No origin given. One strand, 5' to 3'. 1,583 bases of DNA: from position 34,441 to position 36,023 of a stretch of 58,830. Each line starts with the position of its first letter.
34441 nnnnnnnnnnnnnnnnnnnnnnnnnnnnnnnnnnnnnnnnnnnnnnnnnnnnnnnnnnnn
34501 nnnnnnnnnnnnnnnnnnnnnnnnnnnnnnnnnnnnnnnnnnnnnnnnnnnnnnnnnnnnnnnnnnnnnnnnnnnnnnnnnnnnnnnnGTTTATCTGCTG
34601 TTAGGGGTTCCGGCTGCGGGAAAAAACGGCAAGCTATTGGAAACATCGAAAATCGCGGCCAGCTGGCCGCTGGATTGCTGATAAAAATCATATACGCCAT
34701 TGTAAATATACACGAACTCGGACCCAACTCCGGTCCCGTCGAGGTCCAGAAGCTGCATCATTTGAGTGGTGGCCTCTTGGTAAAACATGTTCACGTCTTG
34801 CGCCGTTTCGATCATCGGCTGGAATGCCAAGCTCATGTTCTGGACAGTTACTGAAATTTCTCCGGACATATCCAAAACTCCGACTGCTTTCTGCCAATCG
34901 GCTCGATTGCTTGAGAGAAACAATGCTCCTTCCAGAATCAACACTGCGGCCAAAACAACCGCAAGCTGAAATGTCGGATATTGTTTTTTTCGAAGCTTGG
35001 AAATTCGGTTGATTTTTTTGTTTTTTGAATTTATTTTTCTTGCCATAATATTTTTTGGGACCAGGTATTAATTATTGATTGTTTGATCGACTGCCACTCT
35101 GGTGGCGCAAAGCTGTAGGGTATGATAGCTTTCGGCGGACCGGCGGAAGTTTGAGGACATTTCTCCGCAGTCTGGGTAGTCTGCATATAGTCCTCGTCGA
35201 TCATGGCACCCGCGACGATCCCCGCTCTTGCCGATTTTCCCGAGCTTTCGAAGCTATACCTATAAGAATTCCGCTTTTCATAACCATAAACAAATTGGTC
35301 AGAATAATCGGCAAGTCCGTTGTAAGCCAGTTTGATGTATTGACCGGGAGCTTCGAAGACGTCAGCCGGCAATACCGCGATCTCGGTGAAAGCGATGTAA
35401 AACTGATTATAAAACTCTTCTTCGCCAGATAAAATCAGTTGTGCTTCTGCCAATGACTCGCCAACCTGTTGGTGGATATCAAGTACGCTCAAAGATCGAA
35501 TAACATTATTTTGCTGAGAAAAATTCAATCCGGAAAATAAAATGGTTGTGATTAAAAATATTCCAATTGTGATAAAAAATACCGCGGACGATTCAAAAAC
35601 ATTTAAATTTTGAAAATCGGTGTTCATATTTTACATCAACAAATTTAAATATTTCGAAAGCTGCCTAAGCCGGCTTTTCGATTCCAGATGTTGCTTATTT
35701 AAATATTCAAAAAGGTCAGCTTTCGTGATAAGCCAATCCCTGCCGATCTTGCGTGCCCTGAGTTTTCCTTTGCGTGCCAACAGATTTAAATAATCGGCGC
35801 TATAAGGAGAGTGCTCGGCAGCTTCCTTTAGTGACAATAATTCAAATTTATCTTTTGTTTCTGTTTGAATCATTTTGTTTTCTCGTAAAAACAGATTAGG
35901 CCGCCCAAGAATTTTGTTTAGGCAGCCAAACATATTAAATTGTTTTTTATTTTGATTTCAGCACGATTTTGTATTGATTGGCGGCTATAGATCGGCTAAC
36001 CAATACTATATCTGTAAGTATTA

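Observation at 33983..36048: HTH gene plus three membrane-anchored paralogues sharing an unrecognised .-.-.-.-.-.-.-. motif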

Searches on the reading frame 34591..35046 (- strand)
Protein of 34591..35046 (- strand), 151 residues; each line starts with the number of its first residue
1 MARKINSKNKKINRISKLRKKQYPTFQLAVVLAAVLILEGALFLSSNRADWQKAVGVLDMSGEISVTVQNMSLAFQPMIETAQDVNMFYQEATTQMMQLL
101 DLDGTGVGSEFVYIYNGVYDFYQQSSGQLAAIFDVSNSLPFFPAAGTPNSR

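Call 3: search_protein_families(library=pfam, proteins=[window:34591-35046:-], max_evalue=1)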
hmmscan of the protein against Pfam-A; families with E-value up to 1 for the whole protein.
window:34591-35046:- (151 aa): 1 family
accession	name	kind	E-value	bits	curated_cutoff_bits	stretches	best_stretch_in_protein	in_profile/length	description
PF17429.7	GP70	-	0.21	11.7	27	1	81-98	36-53/54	Gene product 70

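Call 4: search_protein_families(library=ncbifam, proteins=[window:34591-35046:-], max_evalue=1)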
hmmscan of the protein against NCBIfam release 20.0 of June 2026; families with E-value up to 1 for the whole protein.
window:34591-35046:- (151 aa): 0 families

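Call 14: find_homologous_proteins(query=window:34591-35046:-, max_evalue=0.01)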
Query window:34591-35046:- (151 aa): 3 proteins with E <= 0.01 among 49 candidates.
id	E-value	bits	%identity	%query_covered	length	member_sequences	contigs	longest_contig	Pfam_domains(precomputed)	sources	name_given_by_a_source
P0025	1.5e-91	321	100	100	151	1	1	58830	-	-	-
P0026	1.1e-30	124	47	95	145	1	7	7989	-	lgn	-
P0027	9.4e-28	115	47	79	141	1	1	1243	-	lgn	-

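Call 40: search_protein_representatives(alignment_id=A1)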
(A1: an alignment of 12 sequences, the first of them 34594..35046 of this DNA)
Query: 12 sequences, 149 profile positions. Proteins with E-value up to 0.001 (for the whole library): 101; up to 1e-10: 97; up to 1e-30: 59. The best 101 are listed.
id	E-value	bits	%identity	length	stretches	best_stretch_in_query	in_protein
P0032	2.9e-58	212.3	-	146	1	5-149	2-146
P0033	6.7e-58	211.1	-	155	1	3-148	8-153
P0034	4.6e-56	205.2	-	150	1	1-149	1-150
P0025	1.7e-55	203.3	-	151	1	3-146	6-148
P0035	9.7e-55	200.9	-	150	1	1-148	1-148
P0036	2.1e-54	199.8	-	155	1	4-148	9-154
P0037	1.1e-52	194.1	-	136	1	15-148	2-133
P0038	1.2e-51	190.8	-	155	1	3-147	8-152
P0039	1.5e-51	190.5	-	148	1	3-148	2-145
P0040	2.9e-50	186.3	-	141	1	11-149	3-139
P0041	4.4e-50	185.7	-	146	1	2-149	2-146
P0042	3.9e-49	182.7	-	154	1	2-148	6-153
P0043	3.2e-48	179.7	-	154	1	1-148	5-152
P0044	3.2e-47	176.5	-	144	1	5-148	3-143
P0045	2.0e-46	173.9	-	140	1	13-148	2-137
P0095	1.0e-29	119.6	-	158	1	1-148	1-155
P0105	4.9e-26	107.7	-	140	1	1-139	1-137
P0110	2.3e-24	102.3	-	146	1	3-135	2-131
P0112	7.2e-24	100.7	-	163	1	11-146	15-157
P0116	6.4e-22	94.4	-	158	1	11-149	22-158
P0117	6.9e-22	94.3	-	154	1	3-146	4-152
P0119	7.9e-21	90.8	-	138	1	7-136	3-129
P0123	2.2e-16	76.4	-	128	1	6-132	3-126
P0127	1.0e-10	58.0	-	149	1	6-146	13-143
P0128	9.1e-09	51.7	-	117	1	7-116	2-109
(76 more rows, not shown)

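Call 60: search_solved_structures(query=A1, max_evalue=10)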
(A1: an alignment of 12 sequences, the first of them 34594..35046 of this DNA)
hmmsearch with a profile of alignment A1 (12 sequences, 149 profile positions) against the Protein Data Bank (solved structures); distinct sequences matched with E-value up to 10: 1.
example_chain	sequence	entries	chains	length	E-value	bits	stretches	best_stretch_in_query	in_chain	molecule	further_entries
1qvp_A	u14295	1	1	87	1.2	12.3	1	78-111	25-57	Diphtheria toxin repressor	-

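Call 69: predict_structure(alignment_id=A6)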
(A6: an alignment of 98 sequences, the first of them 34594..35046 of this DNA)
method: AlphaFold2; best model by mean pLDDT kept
length: 151 residues; sequences in the alignment: 98
mean_pLDDT: 72.0   pTM: 0.30
mean pLDDT of the five models: 72.0, 69.9, 66.2, 65.9, 63.5
residues with pLDDT >= 90: 8; 70-90: 83; 50-70: 56; < 50: 4
segments of 3 or more residues with pLDDT < 50: none
pLDDT, mean of each block of 10 residues (from residue 1): 56 64 81 90 74 70 73 82 85 77 61 72 79 66 52 48
secondary structure, 60 per line:
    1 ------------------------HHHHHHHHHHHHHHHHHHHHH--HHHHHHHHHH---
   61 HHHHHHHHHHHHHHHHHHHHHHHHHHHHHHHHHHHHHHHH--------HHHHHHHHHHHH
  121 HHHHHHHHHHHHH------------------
elements in order: H25-45 H48-57 H61-100 H109-133

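Call 73: fold_search(model_id=the predicted structure, library=pdb)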
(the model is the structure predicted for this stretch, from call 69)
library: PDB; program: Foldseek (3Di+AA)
matches with E <= 10: 0; with E <= 0.001: 0
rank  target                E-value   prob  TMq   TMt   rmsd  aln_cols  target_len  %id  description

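Call 83: search_protein_families(library=padloc, proteins=[window:34591-35046:-], max_evalue=0.1)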
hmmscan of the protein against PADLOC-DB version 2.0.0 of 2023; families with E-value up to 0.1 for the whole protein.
window:34591-35046:- (151 aa): 0 families

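Call 84: search_protein_families(library=phrogs, proteins=[window:34591-35046:-], max_evalue=0.1)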
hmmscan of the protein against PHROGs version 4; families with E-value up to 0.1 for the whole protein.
window:34591-35046:- (151 aa): 0 families

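Call 98: list_cluster_members(proteins=[P0127, P0128, P0123, P0119, P0117, P0116, P0112, P0110, P0105, P0095])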
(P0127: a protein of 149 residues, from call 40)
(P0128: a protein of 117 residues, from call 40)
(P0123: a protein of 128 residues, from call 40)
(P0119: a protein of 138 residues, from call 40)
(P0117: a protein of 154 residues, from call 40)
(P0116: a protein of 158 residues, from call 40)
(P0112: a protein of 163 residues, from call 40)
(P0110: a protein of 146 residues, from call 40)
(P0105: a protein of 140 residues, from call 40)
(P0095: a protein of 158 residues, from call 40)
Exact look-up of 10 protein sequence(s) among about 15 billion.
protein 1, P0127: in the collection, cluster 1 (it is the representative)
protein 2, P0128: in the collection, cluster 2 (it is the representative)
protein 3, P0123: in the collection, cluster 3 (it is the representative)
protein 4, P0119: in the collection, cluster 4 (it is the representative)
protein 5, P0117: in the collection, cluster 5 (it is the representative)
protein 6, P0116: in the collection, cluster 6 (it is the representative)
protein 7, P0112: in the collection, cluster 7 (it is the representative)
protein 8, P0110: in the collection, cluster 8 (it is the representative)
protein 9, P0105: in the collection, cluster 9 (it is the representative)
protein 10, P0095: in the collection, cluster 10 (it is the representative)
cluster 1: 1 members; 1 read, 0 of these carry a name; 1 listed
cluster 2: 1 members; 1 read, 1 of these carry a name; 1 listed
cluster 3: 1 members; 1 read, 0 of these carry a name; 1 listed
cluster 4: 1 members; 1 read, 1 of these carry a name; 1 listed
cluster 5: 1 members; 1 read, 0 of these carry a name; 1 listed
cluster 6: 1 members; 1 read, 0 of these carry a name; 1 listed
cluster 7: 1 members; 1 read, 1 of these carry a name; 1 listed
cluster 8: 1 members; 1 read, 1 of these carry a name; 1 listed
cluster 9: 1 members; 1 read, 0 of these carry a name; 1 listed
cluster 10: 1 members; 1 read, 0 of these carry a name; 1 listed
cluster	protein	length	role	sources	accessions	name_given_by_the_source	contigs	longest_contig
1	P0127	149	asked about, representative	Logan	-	-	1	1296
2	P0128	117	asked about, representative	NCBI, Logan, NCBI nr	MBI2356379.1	MAG: hypothetical protein HYV13_04215 [Candidatus Doudnabacteria bacterium] | hypothetical protein [Candidatus Doudnabacteria bacterium]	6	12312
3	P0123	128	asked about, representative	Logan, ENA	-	-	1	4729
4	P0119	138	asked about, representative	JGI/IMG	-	hypothetical protein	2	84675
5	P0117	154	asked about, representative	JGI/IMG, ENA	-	-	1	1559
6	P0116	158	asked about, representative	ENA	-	-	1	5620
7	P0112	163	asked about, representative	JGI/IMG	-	hypothetical protein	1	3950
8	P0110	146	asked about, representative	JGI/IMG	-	hypothetical protein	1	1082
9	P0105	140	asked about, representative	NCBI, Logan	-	-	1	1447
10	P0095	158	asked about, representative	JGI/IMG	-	-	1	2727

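Call 99: find_encoding_contigs(protein=P0128, flank=4500, max_places=1)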
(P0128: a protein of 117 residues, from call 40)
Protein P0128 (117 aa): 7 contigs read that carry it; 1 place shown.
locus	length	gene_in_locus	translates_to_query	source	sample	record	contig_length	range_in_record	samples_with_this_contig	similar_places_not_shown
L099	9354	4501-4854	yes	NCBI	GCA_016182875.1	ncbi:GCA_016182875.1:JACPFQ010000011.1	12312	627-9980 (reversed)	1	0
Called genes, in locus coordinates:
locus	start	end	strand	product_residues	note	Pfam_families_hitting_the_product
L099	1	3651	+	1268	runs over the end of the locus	PF13884:Peptidase_S74 (faint)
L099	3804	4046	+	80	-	PF12728:HTH_17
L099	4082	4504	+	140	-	PF05635:23S_rRNA_IVP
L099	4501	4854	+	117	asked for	-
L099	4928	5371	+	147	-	-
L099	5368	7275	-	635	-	-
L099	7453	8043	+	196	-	-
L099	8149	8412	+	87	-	-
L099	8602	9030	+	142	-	PF02381:MraZ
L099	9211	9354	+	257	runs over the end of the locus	PF01795:Methyltransf_5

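Call 100: find_encoding_contigs(protein=P0119, flank=4500, max_places=1)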
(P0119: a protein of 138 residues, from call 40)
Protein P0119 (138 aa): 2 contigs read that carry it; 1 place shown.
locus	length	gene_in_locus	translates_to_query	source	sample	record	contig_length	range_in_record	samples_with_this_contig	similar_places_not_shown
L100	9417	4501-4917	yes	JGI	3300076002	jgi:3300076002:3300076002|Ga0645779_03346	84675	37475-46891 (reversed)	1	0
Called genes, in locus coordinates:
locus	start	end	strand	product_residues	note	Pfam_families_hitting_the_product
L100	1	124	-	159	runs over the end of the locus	PF00188:CAP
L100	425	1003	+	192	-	PF02618:YceG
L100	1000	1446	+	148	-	PF02618:YceG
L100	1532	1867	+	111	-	PF04266:ASCH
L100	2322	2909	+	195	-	PF00466:Ribosomal_L10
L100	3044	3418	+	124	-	PF16320:Ribosomal_L12_N, PF00542:Ribosomal_L12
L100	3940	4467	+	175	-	-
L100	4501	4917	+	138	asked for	-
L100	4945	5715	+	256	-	-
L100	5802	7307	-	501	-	-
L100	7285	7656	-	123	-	-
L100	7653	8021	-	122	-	-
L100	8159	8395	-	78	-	-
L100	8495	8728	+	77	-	-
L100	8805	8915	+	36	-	-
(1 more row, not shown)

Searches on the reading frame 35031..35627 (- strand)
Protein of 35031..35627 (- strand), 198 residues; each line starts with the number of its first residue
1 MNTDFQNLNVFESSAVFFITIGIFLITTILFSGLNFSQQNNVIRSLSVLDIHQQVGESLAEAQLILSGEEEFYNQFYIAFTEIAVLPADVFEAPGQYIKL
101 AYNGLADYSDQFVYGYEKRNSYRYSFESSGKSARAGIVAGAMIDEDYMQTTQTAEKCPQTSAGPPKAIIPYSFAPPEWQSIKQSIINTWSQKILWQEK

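Call 3: search_protein_families(library=pfam, proteins=[window:35031-35627:-], max_evalue=1)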
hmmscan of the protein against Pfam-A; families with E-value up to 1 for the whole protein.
window:35031-35627:- (198 aa): 0 families

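Call 4: search_protein_families(library=ncbifam, proteins=[window:35031-35627:-], max_evalue=1)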
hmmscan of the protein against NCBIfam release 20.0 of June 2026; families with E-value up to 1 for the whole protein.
window:35031-35627:- (198 aa): 0 families

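Call 15: find_homologous_proteins(query=window:35031-35627:-, max_evalue=0.01)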
Query window:35031-35627:- (198 aa): 2 proteins with E <= 0.01 among 83 candidates.
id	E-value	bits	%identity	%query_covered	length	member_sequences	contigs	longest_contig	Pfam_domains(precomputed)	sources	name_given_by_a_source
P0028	4.4e-126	435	100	100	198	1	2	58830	-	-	-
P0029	7.7e-45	171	46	96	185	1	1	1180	-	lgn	-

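Call 61: search_solved_structures(query=A3, max_evalue=10)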
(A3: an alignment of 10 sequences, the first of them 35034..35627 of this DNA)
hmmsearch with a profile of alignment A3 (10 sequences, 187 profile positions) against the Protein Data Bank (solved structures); distinct sequences matched with E-value up to 10: 1.
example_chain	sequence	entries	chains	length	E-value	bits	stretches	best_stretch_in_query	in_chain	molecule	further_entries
8axk_K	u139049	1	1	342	9.8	9.2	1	11-74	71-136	Surface presentation of antigens protein SpaS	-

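Call 83: search_protein_families(library=padloc, proteins=[window:35031-35627:-], max_evalue=0.1)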
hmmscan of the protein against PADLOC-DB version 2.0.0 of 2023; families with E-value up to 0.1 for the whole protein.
window:35031-35627:- (198 aa): 0 families

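Call 84: search_protein_families(library=phrogs, proteins=[window:35031-35627:-], max_evalue=0.1)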
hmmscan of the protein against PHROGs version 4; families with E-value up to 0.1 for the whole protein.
window:35031-35627:- (198 aa): 0 families

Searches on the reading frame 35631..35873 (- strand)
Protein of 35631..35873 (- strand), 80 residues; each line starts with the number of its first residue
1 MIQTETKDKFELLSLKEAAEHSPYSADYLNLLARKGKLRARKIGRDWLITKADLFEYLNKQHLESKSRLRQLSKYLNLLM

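Call 3: search_protein_families(library=pfam, proteins=[window:35631-35873:-], max_evalue=1)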
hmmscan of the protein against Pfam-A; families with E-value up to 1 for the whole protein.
window:35631-35873:- (80 aa): 2 families
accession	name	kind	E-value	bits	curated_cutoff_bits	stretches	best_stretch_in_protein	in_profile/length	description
PF12728.13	HTH_17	-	3.2e-10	40.5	27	1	12-61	1-50/51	Helix-turn-helix domain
PF20038.5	HTH_59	-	0.0035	17.7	27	1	10-52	5-55/66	Helix-turn-helix domain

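Call 4: search_protein_families(library=ncbifam, proteins=[window:35631-35873:-], max_evalue=1)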
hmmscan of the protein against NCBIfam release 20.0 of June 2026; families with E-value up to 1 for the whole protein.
window:35631-35873:- (80 aa): 2 families
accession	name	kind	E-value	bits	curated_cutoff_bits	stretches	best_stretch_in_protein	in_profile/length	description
TIGR01764.1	excise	domain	7.2e-07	29.5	28.8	1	12-59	1-48/49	excisionase family DNA-binding protein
NF040990.2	MamR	equivalog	0.017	15.4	100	1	31-60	62-91/91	magnetosome protein MamR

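Call 58: search_solved_structures(query=window:35634-35873:-, max_evalue=1, show_alignments=2)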
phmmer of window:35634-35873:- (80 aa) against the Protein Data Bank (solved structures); distinct sequences matched with E-value up to 1: 6.
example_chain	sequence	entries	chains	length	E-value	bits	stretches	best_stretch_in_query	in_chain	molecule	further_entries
6woo_i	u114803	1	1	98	0.22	15.1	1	7-48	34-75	eL36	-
4u3m_O6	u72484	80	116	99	0.23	15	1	7-48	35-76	60S ribosomal protein L36-A | Large ribosomal subunit protein eL36A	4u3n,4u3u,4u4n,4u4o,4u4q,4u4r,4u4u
6em1_i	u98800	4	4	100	0.23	15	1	7-48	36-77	60S ribosomal protein L36-B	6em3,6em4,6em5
10zy_i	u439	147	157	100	0.23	15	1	7-48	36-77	60S ribosomal protein L36-A | 60S ribosomal protein L36 | 60S ribosomal protein rpL36 (L36e)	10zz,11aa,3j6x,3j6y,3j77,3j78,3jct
5it7_ii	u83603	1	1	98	0.54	13.8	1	13-49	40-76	60S ribosomal protein L36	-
6uz7_Bi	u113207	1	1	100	0.56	13.8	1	13-49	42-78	60S ribosomal protein L36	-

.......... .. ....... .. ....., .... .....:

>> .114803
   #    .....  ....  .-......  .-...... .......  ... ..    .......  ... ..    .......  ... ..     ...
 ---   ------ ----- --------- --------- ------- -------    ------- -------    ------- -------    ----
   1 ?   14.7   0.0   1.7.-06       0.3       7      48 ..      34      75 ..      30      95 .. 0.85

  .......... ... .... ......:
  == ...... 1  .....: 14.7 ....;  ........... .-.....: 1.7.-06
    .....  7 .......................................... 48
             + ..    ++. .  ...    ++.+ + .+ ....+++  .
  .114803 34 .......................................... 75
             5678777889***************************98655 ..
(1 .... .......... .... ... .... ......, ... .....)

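Call 74: find_related_loci(query=A7, collection=metagenome_contigs, flank=3500)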
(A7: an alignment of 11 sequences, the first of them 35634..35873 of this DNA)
Query A7 (80 aa) in metagenome_contigs; peptide patterns used: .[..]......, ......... (x = any residue, [..] = any of these).
316 stretches matched a pattern; 129 encode a relative of the query (tblastn E <= 1e-3); the best 80 are kept; 80 distinct loci.
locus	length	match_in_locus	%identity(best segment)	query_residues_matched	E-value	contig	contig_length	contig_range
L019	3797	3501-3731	83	4-80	9e-39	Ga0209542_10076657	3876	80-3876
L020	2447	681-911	79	4-80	8e-37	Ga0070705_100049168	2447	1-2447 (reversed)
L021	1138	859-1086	78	5-80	8e-38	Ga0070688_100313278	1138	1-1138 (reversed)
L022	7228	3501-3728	78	5-80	1e-35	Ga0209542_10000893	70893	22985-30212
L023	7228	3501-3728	77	2-80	1e-35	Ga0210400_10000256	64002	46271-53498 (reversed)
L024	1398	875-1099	77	6-80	5e-36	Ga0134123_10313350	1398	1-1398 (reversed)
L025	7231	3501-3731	74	4-80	2e-34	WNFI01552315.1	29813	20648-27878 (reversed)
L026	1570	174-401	72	4-79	5e-34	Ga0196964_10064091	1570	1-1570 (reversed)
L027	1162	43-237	83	16-80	2e-34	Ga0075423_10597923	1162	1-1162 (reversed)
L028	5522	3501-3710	77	11-80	1e-31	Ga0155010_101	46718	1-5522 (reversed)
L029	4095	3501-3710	77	11-80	1e-31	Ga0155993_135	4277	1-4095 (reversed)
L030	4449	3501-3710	77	11-80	1e-31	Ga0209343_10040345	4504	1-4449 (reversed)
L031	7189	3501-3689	70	10-72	3e-25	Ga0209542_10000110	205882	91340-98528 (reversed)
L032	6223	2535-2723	70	10-72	3e-25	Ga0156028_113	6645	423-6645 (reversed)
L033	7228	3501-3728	77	1-79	1e-35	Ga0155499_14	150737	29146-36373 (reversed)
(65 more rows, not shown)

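Call 83: search_protein_families(library=padloc, proteins=[window:35631-35873:-], max_evalue=0.1)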
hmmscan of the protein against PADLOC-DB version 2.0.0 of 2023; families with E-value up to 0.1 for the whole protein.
window:35631-35873:- (80 aa): 1 family
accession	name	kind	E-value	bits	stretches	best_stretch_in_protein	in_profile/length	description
PDLC04133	mad1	-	0.00055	18.2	1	12-58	5-51/60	mads_1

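Call 84: search_protein_families(library=phrogs, proteins=[window:35631-35873:-], max_evalue=0.1)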
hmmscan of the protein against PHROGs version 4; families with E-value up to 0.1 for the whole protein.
window:35631-35873:- (80 aa): 8 families
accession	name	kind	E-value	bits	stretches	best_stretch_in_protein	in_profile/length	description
phrog_1840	-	integration and excision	1.5e-08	36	1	11-62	5-57/90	excisionase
phrog_66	-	integration and excision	4.9e-06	27.5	1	11-70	92-152/412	excisionase and transcriptional regulator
phrog_2655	-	integration and excision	1.9e-05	25.4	1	10-66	112-172/181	excisionase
phrog_25665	-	integration and excision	0.00013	23.1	1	5-65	18-78/93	excisionase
phrog_7338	-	unknown function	0.0005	21.3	1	11-66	29-85/87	-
phrog_6401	-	DNA, RNA and nucleotide metabolism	0.0012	19.6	1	28-61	25-59/64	DNA binding protein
phrog_10045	-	DNA, RNA and nucleotide metabolism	0.0041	17.9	1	6-61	14-70/74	HTH DNA binding protein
phrog_629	-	integration and excision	0.041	14.9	1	19-67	15-68/82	excisionase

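Call 97: search_solved_structures(query=A7, max_evalue=10, show_alignments=1)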
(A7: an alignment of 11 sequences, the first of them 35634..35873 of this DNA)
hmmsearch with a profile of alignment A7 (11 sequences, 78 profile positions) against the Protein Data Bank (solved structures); distinct sequences matched with E-value up to 10: 6.
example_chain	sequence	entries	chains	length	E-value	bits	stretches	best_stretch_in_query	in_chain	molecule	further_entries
9v1i_lM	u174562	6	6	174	0.013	18.4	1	11-57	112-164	60S ribosomal protein L11, putative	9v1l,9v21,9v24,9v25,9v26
3rnm_E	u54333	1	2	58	0.2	14.7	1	42-64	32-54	Lipoamide acyltransferase component of branched-chain alpha-keto acid dehydrogenase comple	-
1zwv_A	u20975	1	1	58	0.2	14.7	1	42-64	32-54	Lipoamide acyltransferase component of branched-chain alpha-keto acid dehydrogenase comple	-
7mcd_A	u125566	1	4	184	0.28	14.2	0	37-54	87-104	AI-designed TIM-barrel F15C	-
2doe_A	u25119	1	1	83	0.35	13.9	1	49-70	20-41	Transcription elongation regulator 1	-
4bbk_A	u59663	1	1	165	0.79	12.8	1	21-69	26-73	FERMITIN FAMILY HOMOLOG 1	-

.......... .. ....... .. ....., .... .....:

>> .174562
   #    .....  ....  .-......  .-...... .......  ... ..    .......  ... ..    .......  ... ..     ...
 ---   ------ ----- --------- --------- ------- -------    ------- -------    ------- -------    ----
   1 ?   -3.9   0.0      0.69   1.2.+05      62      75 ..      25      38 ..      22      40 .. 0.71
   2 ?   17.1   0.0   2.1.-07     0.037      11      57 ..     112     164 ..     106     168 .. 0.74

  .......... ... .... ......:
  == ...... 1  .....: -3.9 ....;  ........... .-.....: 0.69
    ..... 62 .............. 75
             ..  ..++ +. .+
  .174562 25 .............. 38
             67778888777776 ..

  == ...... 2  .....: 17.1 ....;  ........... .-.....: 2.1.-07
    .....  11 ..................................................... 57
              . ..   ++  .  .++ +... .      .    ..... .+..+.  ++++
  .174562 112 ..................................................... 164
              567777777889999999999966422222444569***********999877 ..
